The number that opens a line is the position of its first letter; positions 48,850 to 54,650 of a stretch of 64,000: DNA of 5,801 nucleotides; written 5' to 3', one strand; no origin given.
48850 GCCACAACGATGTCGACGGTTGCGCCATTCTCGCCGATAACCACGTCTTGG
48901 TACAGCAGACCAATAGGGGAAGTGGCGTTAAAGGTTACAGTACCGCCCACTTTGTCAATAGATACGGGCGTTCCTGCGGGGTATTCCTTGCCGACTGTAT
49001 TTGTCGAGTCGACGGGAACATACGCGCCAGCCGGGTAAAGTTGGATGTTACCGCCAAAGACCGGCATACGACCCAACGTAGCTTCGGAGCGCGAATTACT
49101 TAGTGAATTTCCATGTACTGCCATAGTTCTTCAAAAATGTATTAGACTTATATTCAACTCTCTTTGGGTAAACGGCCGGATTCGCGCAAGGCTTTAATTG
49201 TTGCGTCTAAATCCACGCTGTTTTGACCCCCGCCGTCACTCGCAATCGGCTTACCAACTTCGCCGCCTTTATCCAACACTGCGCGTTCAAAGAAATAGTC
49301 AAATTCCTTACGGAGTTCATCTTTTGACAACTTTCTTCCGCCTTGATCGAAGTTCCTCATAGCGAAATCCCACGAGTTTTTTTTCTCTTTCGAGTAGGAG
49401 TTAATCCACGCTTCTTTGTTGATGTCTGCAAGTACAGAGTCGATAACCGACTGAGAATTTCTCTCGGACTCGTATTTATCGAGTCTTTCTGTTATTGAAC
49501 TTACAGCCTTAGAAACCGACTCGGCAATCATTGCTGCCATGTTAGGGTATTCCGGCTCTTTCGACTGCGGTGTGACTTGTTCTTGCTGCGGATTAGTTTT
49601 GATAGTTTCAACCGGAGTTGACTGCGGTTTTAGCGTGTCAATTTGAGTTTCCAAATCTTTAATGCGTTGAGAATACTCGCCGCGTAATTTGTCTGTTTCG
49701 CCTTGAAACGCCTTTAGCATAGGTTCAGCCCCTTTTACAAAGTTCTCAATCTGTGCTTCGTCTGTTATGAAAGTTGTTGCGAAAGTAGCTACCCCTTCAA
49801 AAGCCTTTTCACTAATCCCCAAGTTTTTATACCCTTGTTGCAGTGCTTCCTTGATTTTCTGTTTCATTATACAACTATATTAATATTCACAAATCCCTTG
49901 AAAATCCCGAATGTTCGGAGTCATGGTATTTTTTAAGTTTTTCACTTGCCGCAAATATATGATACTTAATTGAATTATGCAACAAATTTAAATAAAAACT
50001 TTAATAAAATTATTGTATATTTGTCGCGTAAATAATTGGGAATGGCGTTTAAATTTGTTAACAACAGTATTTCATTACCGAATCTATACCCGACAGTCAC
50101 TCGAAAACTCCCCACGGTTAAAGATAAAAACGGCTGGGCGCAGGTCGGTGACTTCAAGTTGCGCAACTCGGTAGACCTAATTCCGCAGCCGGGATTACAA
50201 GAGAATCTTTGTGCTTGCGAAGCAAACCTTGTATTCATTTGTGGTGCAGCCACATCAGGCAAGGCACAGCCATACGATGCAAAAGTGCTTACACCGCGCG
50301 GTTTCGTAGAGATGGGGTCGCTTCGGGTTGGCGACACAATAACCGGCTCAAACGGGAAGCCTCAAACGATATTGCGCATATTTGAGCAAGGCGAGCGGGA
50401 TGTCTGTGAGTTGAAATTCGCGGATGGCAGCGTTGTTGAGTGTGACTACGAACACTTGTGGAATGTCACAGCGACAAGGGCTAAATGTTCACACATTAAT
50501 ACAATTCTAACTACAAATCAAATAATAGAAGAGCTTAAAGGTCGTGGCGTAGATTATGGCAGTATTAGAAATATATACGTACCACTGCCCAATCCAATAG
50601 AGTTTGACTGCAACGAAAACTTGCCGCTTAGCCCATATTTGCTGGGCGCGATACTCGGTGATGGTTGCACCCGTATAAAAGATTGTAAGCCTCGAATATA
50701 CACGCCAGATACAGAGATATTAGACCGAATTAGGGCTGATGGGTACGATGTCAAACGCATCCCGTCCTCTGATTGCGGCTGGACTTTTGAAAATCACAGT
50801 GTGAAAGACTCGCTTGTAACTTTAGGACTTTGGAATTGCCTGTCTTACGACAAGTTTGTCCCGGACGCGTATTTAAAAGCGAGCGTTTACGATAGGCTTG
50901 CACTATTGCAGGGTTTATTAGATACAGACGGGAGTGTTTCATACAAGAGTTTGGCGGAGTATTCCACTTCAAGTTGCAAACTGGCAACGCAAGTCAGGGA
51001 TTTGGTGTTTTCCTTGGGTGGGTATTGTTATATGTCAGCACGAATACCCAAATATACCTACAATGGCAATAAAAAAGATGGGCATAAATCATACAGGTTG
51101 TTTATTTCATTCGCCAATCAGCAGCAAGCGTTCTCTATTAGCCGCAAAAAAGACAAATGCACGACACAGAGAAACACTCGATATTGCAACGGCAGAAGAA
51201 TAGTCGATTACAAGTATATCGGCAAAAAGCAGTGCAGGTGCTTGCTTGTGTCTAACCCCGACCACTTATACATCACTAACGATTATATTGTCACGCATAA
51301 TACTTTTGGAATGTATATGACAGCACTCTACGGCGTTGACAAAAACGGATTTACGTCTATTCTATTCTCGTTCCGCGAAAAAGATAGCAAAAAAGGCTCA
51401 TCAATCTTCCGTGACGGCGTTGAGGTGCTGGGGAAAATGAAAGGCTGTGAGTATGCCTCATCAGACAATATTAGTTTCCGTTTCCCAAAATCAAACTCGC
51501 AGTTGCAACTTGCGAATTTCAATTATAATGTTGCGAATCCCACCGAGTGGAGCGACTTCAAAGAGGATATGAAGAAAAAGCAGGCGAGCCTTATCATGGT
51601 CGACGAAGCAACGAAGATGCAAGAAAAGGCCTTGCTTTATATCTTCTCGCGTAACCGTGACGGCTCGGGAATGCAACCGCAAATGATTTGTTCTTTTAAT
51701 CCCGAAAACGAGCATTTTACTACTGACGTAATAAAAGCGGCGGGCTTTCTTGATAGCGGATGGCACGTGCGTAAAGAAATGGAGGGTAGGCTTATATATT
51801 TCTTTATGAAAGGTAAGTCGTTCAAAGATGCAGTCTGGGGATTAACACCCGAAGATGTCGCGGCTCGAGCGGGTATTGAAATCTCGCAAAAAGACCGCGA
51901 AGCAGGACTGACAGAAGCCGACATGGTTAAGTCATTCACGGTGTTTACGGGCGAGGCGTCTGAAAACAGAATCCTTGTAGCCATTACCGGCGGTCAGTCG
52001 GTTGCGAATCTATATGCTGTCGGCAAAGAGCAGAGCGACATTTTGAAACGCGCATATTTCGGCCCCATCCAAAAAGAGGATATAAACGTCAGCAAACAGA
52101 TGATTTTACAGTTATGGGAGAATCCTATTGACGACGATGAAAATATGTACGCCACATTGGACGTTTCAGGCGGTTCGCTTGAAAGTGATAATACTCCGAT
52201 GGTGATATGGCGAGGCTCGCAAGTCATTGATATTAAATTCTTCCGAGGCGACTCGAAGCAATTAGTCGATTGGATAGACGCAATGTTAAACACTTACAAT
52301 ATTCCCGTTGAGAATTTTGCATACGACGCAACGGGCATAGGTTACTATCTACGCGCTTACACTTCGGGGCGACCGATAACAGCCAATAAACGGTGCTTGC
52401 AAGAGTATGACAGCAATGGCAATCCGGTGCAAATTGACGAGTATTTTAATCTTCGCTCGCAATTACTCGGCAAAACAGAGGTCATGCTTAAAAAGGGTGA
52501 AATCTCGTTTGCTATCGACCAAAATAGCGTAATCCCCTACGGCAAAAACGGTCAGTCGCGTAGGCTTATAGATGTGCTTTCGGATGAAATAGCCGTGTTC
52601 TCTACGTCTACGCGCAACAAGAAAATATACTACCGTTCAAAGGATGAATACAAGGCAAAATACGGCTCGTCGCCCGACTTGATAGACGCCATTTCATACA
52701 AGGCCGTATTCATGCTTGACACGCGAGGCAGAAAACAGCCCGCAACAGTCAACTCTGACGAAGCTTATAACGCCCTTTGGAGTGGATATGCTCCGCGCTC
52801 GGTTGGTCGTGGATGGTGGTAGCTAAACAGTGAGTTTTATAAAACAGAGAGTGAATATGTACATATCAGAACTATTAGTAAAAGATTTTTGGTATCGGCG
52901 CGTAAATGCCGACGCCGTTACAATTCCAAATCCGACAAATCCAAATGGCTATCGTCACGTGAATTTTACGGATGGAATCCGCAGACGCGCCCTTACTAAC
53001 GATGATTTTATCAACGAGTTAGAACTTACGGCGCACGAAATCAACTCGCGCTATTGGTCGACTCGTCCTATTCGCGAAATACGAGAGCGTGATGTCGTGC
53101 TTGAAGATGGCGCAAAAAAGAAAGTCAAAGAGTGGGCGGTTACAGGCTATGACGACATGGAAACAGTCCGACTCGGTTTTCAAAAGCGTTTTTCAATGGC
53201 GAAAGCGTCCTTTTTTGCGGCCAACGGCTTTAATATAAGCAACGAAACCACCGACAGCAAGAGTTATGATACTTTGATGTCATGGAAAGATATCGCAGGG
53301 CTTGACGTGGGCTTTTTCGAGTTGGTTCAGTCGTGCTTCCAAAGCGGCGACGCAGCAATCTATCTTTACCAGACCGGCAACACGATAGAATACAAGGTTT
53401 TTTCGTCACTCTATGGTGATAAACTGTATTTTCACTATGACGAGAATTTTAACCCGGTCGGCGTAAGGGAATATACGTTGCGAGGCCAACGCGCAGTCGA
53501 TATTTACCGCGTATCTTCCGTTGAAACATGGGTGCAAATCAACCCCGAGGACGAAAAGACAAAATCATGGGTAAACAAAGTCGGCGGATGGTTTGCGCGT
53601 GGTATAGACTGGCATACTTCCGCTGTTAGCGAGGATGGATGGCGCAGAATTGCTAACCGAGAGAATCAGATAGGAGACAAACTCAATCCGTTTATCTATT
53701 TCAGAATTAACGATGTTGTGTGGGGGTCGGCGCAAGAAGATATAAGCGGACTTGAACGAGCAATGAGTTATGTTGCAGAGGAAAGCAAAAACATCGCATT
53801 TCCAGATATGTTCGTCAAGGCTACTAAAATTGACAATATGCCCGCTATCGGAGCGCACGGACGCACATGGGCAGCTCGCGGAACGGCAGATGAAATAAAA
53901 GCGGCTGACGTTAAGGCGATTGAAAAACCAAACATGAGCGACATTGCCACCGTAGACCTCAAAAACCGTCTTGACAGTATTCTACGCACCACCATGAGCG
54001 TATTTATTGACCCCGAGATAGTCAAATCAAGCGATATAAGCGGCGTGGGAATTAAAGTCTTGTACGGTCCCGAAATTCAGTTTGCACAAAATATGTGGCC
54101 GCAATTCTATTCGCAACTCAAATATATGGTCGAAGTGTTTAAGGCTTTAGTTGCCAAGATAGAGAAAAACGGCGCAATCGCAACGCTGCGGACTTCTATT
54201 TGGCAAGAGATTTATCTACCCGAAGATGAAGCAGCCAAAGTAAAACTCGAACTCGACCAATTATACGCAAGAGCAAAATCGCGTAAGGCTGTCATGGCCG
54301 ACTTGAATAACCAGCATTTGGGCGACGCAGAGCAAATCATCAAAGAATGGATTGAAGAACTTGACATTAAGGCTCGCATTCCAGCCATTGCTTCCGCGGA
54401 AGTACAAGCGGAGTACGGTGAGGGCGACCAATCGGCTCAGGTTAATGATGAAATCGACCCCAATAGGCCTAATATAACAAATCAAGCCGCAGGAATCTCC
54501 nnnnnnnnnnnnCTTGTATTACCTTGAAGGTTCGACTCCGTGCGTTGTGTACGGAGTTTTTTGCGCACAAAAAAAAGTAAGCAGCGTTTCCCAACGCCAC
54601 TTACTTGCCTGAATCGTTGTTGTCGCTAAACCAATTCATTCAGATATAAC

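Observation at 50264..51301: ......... intein inserted in the terminase large-subunit Walker A, with a non-canonical Ala at position 1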

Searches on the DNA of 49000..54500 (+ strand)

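Call 8: search_dna_similar(query=window:49000-54500:+, collection=phages, mode=near, max_rows=20)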
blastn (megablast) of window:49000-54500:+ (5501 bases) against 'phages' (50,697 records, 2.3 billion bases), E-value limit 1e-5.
No match.
